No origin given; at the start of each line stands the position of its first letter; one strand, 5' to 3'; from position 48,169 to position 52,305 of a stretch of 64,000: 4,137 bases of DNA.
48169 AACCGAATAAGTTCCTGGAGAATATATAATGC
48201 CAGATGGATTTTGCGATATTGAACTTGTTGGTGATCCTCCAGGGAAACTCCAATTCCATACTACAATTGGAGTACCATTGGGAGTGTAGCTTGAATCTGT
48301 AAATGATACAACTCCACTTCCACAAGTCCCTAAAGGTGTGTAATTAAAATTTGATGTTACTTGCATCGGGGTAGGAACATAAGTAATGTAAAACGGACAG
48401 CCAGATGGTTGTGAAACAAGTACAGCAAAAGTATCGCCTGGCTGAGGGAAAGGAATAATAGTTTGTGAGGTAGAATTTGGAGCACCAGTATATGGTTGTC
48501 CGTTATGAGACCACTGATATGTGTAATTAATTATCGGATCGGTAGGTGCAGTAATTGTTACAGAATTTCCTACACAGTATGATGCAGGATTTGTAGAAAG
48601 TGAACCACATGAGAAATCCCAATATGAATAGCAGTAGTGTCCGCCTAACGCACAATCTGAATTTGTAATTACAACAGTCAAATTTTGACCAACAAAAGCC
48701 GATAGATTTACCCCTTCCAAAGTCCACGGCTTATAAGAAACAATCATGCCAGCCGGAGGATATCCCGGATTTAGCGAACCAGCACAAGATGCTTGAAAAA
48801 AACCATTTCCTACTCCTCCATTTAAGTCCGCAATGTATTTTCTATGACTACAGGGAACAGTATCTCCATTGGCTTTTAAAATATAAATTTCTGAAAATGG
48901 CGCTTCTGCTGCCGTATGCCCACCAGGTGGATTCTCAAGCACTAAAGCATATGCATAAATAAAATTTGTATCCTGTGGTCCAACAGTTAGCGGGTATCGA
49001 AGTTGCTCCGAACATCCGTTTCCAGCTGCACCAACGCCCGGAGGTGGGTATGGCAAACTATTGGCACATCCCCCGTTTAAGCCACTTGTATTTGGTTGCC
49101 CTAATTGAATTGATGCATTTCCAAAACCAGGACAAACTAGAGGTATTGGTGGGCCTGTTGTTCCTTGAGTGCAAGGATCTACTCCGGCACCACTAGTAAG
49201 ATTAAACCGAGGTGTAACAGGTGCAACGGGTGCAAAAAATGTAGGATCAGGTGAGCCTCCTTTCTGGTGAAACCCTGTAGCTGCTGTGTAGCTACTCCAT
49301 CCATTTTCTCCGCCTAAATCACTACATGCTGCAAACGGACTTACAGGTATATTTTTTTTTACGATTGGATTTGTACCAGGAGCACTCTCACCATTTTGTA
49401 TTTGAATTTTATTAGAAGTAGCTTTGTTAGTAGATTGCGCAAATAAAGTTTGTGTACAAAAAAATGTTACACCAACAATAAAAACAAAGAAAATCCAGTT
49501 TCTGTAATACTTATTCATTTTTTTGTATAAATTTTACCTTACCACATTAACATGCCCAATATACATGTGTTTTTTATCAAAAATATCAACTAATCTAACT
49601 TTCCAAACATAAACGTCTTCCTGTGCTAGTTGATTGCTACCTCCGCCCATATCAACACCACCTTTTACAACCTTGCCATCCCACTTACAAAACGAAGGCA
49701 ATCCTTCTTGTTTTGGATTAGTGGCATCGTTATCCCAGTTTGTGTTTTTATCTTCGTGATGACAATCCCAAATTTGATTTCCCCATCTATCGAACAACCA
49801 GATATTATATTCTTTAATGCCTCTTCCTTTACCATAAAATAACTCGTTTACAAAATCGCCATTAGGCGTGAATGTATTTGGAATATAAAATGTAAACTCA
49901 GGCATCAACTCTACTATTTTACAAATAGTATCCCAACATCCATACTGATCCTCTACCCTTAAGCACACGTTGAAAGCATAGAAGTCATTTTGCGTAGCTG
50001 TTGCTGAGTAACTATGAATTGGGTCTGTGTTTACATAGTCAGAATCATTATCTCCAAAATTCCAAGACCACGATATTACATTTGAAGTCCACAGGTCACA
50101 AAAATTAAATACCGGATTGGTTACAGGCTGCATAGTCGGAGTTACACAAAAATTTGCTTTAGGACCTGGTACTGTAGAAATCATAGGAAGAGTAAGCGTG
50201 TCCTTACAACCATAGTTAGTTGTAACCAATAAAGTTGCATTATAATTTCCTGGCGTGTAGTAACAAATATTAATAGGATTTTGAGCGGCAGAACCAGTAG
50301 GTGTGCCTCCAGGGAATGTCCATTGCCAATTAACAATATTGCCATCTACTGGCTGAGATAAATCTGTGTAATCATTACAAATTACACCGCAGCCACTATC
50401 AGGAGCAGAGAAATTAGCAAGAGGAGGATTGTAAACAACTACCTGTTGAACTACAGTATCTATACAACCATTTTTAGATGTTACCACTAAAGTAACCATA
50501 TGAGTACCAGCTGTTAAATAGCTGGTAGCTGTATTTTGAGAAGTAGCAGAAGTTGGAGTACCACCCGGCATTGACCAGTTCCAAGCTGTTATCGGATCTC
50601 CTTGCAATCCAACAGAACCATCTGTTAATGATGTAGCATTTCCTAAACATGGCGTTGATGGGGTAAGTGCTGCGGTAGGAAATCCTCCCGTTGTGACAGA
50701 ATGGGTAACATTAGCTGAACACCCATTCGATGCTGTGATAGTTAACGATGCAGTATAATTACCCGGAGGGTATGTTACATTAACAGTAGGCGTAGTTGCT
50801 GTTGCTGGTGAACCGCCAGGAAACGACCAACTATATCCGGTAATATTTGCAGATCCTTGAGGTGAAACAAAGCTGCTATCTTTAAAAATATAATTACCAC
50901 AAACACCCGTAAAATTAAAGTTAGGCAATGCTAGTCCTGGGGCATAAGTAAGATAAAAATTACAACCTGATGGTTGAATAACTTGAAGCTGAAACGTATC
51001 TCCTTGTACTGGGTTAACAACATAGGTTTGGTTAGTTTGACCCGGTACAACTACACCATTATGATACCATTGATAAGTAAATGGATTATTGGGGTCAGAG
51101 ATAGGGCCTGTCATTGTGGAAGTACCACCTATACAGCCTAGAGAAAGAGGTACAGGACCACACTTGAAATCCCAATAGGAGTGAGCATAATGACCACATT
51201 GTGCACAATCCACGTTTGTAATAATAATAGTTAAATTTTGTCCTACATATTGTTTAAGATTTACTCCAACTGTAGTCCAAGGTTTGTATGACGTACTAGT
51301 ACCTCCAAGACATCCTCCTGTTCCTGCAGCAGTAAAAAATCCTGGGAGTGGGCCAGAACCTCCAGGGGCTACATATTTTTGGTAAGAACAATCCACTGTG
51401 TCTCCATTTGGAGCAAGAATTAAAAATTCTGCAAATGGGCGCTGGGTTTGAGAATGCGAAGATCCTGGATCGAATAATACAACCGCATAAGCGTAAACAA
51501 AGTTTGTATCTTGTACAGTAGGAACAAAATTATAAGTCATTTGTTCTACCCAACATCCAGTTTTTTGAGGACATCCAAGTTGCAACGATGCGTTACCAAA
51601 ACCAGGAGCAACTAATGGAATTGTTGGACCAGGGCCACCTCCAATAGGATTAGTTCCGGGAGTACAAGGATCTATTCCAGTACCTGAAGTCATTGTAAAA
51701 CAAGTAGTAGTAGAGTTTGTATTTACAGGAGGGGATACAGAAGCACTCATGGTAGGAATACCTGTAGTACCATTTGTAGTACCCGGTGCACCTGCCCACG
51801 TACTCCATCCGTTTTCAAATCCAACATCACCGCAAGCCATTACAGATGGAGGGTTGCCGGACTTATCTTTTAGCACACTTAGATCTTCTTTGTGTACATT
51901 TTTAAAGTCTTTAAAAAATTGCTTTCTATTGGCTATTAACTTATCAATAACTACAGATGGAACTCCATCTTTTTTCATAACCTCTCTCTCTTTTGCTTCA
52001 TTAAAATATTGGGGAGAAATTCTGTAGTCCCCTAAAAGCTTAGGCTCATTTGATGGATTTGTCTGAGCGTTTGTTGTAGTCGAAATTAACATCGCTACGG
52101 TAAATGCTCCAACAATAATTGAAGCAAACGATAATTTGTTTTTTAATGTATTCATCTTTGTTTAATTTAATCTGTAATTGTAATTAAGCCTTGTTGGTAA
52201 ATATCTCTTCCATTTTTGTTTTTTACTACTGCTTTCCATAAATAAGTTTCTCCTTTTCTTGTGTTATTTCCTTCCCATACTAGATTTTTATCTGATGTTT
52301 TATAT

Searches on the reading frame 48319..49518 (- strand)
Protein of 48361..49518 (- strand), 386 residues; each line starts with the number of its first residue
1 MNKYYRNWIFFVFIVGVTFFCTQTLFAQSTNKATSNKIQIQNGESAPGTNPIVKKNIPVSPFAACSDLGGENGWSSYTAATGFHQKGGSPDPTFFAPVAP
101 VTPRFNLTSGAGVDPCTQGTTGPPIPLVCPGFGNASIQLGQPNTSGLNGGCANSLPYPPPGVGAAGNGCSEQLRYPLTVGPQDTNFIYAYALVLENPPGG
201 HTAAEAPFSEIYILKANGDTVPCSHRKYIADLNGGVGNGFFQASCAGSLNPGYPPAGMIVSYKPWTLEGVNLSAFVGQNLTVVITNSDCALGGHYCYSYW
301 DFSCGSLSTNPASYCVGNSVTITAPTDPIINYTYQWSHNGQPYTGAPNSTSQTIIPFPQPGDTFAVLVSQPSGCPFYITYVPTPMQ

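Call 17: search_solved_structures(query=window:48439-49518:-, max_evalue=1)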
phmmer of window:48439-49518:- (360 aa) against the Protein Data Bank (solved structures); distinct sequences matched with E-value up to 1: 0.

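Call 30: find_homologous_proteins(query=window:48319-49431:-, max_evalue=0.00001)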
Query window:48319-49431:- (371 aa): 34 proteins with E <= 0.00001 among 1766 candidates.
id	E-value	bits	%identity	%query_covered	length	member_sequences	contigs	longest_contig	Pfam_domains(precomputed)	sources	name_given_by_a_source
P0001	1.6e-92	329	49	97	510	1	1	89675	PF00801.27,PF18962.8,PF18911.7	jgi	-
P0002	2.1e-87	312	62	62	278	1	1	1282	-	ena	-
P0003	7.6e-87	310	52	91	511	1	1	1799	PF13573.13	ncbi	ncbi:MAG: hypothetical protein EPN85_05675, partial [Bacteroidetes bacterium]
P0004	6.0e-77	278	52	73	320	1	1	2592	-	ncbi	ncbi:MAG TPA: hypothetical protein VII99_15675, partial [Bacteroidia bacterium]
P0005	5.4e-76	275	48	82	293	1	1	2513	-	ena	-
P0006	5.8e-73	265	44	99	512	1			-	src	-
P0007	2.5e-72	263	46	94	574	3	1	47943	PF22352.3,PF00801.27,PF18911.7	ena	-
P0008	4.4e-71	258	42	98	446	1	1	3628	-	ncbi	ncbi:MAG: hypothetical protein ACKO1U_08675, partial [Bacteroidota bacterium]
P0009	5.3e-71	258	42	97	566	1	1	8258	PF18911.7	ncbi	ncbi:MAG: PKD domain-containing protein, partial [Bacteroidota bacterium]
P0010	3.1e-67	246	44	89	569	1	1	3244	PF00801.27,PF18962.8,PF18911.7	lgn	-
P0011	3.3e-65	239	45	90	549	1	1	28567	PF00801.27,PF18962.8,PF18911.7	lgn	-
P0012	1.2e-63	234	41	98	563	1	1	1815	PF00801.27,PF18962.8,PF18911.7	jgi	jgi:PKD repeat protein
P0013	9.2e-63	231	40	96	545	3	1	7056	PF00801.27,PF18962.8,PF18911.7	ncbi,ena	ncbi:MAG TPA: T9SS type A sorting domain-containing protein [Bacteroidia bacterium]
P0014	1.6e-62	230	43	98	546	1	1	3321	PF00801.27,PF18962.8,PF18911.7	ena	-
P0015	2.9e-62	229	45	87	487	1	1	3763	PF18962.8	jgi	jgi:hypothetical protein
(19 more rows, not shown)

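Call 39: predict_structure(alignment_id=A1)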
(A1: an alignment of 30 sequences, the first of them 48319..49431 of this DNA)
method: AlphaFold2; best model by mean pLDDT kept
length: 371 residues; sequences in the alignment: 30
mean_pLDDT: 82.1   pTM: 0.81
mean pLDDT of the five models: 82.1, 81.0, 81.0, 81.0, 79.2
residues with pLDDT >= 90: 205; 70-90: 87; 50-70: 40; < 50: 39
segments of 3 or more residues with pLDDT < 50: 1-28, 124-127
pLDDT, mean of each block of 10 residues (from residue 1): 35 34 43 80 92 84 91 93 93 94 91 74 54 61 95 92 91 91 97 96 88 83 62 94 95 96 91 80 75 89 95 94 95 93 92 81 56 46
secondary structure, 60 per line:
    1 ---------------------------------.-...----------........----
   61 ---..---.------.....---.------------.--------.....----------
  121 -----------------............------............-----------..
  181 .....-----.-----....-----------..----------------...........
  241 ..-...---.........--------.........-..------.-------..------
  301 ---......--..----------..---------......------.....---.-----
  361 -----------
elements in order: E49-56 E76-80 E106-110 E138-149 E156-167 E179-185 E197-200 E230-242 E250-258 E267-275 E304-309 E335-340 E347-351

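Call 41: fold_search(model_id=the predicted structure, library=pdb)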
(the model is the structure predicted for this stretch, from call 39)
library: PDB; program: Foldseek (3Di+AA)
matches with E <= 10: 1531; with E <= 0.001: 5
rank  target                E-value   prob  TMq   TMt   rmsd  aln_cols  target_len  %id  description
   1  2c9a_A                3.8e-05  1.00  0.24  0.32  14.6       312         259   10  Crystal structure of the MAM-Ig module of receptor protein tyrosine phosphatase mu (released 2006-01-19)
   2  4es9_D                5.0e-04  0.72  0.16  0.19  16.1       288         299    7  Crystal Structure of the adhesin domain of Epf from Streptococcus pyogenes in P21 (released 2012-09-19)
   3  9pf9_G                8.3e-04  0.25  0.14  0.13  22.7       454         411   11  X-ray crystal structure of ATX-350-2 Fab bound to Epstein-Barr virus glycoprotein 350 (released 2025-12-24)
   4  2w91                  8.7e-04  0.75  0.21  0.14  16.2       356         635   10  Structure of a Streptococcus pneumoniae family 85 glycoside hydrolase, Endo-D. (released 2009-01-27)
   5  4es8_B                8.7e-04  0.63  0.16  0.19  15.3       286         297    7  Crystal Structure of the adhesin domain of Epf from Streptococcus pyogenes in P212121 (released 2012-09-19)
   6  2vtf_B                1.1e-03  0.91  0.21  0.14  15.0       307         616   12  X-ray crystal structure of the Endo-beta-N-acetylglucosaminidase from Arthrobacter protophormiae E173Q mutant reveals  (released 2009-03-31)
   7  7biz_A                1.2e-03  0.82  0.15  0.12  16.1       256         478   10  Structure of a B12 binding lipoprotein from Bacteroides thetaiotaomicron (released 2022-03-02)
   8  8okh_A                1.4e-03  0.77  0.17  0.31  11.4       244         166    7  Crystal structure of Bdellovibrio bacteriovorus Bd1399 (released 2023-10-25)
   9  3gdb                  1.5e-03  0.72  0.21  0.14  16.9       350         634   10  Crystal structure of Spr0440 glycoside hydrolase domain, Endo-D from Streptococcus pneumoniae R6 (released 2009-03-17)
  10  4es8_A                1.5e-03  0.51  0.15  0.18  16.6       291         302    8  Crystal Structure of the adhesin domain of Epf from Streptococcus pyogenes in P212121 (released 2012-09-19)
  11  2h6o_A                1.5e-03  0.38  0.16  0.14  26.4       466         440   10  Epstein Barr Virus Major Envelope Glycoprotein (released 2006-10-31)
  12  4es9_B                1.7e-03  0.35  0.16  0.19  17.3       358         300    8  Crystal Structure of the adhesin domain of Epf from Streptococcus pyogenes in P21 (released 2012-09-19)
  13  4es9_C                1.9e-03  0.66  0.17  0.20  16.6       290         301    8  Crystal Structure of the adhesin domain of Epf from Streptococcus pyogenes in P21 (released 2012-09-19)
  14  5z06_A                2.0e-03  0.80  0.22  0.13  13.3       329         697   12  Crystal structure of beta-1,2-glucanase from Parabacteroides distasonis (released 2018-05-30)
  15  3fha_C                2.1e-03  0.90  0.22  0.15  14.3       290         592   12  Structure of endo-beta-N-acetylglucosaminidase A (released 2009-04-28)
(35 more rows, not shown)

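Call 67: search_protein_families(library=pfam, proteins=[window:48361-49518:-], max_evalue=5)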
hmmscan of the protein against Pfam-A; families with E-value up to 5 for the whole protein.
window:48361-49518:- (386 aa): 0 families

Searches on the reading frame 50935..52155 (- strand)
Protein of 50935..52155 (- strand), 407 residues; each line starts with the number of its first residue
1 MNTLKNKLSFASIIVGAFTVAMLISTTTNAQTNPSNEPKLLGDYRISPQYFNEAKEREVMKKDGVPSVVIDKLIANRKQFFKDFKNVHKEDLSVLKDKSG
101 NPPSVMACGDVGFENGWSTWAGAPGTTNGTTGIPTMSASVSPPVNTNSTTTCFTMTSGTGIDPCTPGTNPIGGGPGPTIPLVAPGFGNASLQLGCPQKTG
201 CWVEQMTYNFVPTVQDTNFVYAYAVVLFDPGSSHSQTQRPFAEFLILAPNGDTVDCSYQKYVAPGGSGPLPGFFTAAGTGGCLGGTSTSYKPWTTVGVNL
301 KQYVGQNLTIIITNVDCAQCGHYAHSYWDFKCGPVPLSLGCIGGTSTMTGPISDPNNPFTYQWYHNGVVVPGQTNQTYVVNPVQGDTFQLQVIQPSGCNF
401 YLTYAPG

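Call 67: search_protein_families(library=pfam, proteins=[window:50935-52155:-], max_evalue=5)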
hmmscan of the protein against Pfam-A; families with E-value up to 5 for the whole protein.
window:50935-52155:- (407 aa): 1 family
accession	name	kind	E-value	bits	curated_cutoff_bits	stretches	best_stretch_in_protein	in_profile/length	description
PF13895.12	Ig_2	-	0.0059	17.3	27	1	353-399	24-70/79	Immunoglobulin domain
